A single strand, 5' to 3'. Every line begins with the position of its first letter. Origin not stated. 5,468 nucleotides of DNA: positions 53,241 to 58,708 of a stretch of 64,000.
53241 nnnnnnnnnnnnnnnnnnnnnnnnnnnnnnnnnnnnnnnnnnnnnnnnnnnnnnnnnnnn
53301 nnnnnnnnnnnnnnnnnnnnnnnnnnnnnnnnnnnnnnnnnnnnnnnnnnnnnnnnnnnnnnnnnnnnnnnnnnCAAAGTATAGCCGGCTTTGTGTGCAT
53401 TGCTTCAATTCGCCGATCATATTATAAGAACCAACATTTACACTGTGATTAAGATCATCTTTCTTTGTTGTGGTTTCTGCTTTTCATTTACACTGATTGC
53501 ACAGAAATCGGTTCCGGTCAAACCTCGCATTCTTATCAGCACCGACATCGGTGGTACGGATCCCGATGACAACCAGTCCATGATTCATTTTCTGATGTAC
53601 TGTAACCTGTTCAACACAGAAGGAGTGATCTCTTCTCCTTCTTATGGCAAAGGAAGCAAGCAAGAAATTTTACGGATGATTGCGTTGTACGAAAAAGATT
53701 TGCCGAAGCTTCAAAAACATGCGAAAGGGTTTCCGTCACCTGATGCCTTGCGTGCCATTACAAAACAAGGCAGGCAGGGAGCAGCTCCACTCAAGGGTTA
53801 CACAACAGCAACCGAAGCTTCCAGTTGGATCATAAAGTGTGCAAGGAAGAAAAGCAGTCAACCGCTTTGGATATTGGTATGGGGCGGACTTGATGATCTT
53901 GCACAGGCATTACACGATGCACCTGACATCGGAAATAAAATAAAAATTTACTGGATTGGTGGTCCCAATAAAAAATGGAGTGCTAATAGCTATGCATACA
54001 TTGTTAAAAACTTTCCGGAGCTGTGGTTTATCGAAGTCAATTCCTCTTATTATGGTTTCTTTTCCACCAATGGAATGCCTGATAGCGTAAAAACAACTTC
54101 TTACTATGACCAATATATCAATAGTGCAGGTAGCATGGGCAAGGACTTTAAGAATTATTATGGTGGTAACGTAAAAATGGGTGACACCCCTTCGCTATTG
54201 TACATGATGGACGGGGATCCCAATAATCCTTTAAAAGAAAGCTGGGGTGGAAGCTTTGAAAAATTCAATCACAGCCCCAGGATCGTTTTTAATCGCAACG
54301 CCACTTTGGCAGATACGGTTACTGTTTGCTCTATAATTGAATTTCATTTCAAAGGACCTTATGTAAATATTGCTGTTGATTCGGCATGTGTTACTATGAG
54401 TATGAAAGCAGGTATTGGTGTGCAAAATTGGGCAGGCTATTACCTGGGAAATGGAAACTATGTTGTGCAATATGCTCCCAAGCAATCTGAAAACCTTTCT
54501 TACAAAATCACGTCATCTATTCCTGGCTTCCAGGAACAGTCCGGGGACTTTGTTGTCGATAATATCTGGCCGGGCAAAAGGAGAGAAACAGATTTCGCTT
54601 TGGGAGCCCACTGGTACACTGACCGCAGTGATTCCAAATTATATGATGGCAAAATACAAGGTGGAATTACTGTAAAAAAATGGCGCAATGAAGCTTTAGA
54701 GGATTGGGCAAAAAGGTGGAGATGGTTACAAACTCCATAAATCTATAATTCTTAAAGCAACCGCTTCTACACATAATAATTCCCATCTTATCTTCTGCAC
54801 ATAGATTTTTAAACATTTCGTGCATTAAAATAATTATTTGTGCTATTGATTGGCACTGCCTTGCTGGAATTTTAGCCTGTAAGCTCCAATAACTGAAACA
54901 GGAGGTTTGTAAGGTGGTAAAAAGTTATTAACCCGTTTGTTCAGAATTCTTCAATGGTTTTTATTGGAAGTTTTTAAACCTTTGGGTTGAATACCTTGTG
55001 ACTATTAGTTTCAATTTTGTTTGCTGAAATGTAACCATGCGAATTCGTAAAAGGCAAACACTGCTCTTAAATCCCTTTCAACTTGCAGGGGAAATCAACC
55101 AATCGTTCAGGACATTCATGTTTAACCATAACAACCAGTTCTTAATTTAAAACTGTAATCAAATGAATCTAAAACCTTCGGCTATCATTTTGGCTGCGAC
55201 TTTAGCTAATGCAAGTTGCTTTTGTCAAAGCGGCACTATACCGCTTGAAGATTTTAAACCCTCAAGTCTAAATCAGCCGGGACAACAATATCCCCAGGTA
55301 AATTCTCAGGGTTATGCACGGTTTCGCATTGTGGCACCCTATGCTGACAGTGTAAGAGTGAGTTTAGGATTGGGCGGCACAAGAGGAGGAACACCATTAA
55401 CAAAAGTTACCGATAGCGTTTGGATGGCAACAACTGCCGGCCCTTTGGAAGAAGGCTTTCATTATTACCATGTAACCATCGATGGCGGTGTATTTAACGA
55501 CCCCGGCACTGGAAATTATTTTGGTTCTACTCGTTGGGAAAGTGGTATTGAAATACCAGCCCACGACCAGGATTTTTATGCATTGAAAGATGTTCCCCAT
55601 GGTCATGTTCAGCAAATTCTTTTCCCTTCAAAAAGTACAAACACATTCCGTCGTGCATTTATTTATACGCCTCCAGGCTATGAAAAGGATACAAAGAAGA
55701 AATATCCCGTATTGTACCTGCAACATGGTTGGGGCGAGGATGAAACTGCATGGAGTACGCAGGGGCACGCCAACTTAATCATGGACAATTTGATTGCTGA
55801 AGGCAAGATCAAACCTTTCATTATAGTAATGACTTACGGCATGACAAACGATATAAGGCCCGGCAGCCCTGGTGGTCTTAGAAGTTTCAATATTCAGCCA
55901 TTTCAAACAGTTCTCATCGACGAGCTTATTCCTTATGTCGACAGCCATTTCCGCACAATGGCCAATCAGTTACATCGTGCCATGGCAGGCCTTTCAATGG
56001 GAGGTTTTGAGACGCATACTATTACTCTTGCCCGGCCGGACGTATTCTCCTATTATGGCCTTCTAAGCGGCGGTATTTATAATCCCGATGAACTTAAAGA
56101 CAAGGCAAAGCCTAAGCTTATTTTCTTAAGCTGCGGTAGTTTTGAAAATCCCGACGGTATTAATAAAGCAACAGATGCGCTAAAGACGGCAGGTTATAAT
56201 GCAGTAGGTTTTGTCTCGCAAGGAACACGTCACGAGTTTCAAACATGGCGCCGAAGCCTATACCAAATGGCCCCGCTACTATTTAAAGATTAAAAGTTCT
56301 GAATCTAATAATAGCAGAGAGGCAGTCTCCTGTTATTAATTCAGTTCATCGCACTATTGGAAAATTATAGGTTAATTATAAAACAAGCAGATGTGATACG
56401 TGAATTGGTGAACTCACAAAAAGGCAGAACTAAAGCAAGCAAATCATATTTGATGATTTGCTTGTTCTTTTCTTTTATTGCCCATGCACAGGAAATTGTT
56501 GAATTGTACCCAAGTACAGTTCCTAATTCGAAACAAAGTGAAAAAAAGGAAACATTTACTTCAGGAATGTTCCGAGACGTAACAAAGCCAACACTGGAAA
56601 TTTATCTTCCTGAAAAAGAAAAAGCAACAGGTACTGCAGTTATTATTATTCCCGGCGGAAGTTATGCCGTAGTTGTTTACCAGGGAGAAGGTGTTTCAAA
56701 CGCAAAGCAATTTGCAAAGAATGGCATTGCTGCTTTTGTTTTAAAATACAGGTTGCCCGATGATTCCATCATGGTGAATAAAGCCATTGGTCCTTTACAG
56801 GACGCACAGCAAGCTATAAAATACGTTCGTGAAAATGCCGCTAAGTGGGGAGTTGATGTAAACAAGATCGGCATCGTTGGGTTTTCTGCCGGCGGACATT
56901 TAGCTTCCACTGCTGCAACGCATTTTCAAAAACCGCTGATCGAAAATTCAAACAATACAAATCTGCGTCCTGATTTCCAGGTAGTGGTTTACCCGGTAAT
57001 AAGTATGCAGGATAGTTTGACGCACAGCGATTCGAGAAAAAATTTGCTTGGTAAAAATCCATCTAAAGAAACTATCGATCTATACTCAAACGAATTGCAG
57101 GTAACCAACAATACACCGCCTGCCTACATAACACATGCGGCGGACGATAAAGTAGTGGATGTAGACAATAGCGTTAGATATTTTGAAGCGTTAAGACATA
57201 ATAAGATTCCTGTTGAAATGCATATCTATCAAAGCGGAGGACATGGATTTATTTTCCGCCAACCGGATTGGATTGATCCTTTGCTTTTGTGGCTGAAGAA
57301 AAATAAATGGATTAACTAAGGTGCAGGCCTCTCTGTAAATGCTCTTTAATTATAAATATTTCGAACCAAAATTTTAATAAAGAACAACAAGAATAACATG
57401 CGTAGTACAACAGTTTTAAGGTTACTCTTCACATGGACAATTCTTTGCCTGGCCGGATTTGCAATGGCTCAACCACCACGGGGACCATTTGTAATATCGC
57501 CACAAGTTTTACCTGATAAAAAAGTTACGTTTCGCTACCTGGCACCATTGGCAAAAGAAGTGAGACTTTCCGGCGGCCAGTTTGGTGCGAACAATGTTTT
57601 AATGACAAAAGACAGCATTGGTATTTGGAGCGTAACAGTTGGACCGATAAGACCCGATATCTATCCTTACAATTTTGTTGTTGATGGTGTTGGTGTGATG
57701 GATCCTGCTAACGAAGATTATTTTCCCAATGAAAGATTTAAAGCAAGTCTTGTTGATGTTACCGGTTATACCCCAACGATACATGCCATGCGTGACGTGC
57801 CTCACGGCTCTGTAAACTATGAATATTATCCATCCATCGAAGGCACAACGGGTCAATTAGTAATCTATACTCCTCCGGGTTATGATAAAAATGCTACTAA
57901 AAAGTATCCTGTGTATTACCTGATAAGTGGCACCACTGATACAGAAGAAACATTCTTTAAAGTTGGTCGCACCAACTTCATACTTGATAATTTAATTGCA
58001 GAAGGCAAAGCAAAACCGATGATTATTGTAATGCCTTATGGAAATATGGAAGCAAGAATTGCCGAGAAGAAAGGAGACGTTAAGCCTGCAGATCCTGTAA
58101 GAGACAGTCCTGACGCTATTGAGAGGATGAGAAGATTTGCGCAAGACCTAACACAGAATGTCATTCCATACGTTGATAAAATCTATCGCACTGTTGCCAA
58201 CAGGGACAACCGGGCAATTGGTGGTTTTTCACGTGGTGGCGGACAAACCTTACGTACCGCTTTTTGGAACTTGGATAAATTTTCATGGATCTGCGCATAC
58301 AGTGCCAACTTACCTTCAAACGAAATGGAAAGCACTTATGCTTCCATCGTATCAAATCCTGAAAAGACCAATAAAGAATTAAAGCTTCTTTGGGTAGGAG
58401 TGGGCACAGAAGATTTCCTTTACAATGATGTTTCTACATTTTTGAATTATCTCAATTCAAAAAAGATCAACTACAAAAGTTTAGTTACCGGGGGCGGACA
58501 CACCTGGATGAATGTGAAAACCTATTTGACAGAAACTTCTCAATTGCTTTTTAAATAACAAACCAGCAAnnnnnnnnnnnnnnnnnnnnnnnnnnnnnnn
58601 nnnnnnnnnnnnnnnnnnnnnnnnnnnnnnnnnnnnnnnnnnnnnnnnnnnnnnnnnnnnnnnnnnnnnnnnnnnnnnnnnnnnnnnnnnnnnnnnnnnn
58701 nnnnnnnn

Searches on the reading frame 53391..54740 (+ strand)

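Call 9: search_protein_families(library=pfam, proteins=[window:53391-54740:+])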
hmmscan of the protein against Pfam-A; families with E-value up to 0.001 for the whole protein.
window:53391-54740:+ (449 aa): 3 families
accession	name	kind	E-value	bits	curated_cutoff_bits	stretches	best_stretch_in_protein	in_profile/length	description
PF07632.16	Sde182_NH-like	-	1.9e-61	208.4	26.8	1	46-289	1-268/268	Cellulose-binding Sde182, nucleoside hydrolase-like domain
PF16586.11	DUF5060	-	9.2e-08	32.7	27.2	1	321-375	13-69/70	Domain of unknown function (DUF5060)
PF01156.24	IU_nuc_hydro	-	0.00044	20.4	34.2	1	122-192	76-149/297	Inosine-uridine preferring nucleoside hydrolase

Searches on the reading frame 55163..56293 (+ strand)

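Call 9: search_protein_families(library=pfam, proteins=[window:55163-56293:+])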
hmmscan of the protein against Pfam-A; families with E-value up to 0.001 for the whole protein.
window:55163-56293:+ (376 aa): 1 family
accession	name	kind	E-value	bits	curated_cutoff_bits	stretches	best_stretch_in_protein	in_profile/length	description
PF00756.26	Esterase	-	5.8e-20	72.6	22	1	156-305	1-150/251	Putative esterase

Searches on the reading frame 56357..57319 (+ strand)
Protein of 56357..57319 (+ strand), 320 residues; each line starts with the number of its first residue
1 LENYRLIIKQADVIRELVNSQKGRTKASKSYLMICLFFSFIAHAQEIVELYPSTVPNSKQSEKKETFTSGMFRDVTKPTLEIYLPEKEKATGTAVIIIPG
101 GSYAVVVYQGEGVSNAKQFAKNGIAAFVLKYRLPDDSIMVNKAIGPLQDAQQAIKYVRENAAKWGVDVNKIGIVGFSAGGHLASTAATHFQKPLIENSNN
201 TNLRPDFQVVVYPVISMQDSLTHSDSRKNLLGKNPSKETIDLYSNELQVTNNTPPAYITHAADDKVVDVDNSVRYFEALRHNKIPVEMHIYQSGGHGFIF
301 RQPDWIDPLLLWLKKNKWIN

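Call 9: search_protein_families(library=pfam, proteins=[window:56357-57319:+])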
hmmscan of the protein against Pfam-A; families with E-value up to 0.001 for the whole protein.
window:56357-57319:+ (320 aa): 8 families
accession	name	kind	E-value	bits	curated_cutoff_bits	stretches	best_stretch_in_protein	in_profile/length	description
PF20434.5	BD-FAE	-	5.5e-31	108.2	26.8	1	80-278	1-214/215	BD-FAE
PF07859.19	Abhydrolase_3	-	3.8e-16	59.9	25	1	146-299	48-209/210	alpha/beta hydrolase fold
PF00326.27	Peptidase_S9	-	1.7e-13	51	22.6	1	147-315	45-208/213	Prolyl oligopeptidase family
PF01738.24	DLH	-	2.8e-10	40.6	21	1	148-304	79-194/217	Dienelactone hydrolase family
PF00135.34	COesterase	-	1.2e-06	28.2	27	1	79-186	87-200/515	Carboxylesterase family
PF02230.22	Abhydrolase_2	-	2.2e-05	24.8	23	0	151-194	88-130/217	Phospholipase/Carboxylesterase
PF03959.19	FSH1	-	0.00013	22.2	21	1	146-282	81-189/211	Serine hydrolase (FSH1)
PF12146.15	Hydrolase_4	-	0.00037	20.3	27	0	249-299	187-235/239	Serine aminopeptidase, S33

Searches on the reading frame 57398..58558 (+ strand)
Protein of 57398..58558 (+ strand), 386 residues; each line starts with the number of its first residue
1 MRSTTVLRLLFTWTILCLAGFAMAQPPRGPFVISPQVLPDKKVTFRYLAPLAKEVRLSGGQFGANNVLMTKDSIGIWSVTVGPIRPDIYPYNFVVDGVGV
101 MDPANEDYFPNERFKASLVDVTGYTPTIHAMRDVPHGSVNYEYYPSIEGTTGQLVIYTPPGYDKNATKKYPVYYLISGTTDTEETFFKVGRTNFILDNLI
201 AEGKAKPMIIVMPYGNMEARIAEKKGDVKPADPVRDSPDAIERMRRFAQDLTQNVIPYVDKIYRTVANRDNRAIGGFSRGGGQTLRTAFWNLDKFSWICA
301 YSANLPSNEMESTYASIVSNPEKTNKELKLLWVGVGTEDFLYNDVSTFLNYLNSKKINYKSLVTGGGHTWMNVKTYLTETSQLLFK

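Call 9: search_protein_families(library=pfam, proteins=[window:57398-58558:+])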
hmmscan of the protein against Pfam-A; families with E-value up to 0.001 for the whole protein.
window:57398-58558:+ (386 aa): 1 family
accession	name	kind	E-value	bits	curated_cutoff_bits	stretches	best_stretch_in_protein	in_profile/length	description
PF00756.26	Esterase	-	8.8e-18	65.4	22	1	154-339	10-194/251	Putative esterase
